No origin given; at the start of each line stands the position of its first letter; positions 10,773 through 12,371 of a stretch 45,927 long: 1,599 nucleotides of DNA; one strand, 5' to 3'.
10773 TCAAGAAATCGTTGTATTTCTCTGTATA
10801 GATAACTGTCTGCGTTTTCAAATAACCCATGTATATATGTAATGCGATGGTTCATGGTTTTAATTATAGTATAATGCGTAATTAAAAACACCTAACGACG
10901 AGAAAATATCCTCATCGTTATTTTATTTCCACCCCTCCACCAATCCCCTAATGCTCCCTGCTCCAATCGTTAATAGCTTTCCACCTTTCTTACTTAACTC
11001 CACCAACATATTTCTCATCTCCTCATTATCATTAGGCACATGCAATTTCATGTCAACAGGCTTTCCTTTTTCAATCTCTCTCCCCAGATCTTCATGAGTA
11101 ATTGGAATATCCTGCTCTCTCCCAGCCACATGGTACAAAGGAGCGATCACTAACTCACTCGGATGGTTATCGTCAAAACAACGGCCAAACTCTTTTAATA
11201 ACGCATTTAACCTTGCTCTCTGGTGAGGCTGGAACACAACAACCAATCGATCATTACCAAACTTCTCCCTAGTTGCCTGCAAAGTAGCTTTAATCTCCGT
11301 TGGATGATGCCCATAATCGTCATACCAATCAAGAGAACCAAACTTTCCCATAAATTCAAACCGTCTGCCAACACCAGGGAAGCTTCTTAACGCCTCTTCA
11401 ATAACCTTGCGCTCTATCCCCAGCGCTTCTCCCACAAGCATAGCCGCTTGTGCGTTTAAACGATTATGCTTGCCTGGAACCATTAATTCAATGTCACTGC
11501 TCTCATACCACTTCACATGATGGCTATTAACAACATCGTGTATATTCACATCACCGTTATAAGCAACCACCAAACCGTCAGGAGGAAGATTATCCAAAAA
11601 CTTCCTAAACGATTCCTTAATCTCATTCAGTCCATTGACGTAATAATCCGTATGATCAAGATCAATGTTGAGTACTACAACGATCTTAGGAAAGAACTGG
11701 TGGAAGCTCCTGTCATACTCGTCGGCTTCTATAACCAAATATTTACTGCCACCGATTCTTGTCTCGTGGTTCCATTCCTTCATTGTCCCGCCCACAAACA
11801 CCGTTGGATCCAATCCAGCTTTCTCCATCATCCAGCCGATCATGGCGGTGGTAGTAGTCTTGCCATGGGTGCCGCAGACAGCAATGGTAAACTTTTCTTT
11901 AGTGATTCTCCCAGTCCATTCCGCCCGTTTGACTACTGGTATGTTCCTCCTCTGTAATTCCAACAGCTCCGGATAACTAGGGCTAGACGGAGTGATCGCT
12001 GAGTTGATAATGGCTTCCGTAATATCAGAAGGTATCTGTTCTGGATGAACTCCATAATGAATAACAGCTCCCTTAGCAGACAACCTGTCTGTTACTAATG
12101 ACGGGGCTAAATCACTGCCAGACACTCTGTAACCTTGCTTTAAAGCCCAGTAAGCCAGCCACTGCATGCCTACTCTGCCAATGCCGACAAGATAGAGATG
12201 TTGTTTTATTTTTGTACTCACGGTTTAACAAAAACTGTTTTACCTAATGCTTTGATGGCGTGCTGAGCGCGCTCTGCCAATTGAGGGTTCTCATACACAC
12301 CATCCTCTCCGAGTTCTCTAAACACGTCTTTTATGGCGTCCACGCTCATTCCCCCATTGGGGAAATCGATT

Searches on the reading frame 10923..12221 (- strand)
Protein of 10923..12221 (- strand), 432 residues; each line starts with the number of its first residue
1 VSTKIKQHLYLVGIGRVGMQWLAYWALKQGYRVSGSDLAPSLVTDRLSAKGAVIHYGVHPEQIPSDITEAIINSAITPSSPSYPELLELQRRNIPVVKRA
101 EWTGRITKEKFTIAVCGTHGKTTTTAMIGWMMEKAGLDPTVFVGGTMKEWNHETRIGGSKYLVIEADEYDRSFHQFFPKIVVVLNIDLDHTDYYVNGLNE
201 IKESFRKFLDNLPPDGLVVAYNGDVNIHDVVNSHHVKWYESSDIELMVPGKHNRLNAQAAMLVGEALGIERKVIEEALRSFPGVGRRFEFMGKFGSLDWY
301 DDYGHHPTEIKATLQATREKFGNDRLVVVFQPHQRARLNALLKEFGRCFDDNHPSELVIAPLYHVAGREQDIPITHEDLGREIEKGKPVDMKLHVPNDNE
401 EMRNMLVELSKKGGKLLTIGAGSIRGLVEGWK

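Call 23: search_protein_families(library=pfam, proteins=[window:10923-12221:-], max_evalue=0.001)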
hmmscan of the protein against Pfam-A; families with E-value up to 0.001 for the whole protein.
window:10923-12221:- (432 aa): 3 families
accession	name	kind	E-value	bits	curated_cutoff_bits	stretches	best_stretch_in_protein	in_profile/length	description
PF01225.30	Mur_ligase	-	2.5e-16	60.2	21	1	9-109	2-93/95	Mur ligase family, catalytic domain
PF08245.18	Mur_ligase_M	-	8.4e-16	59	24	1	115-230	1-131/200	Mur ligase middle domain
PF02875.26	Mur_ligase_C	-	4.5e-15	57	28.4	1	286-422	1-127/127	Mur ligase, glutamate ligase domain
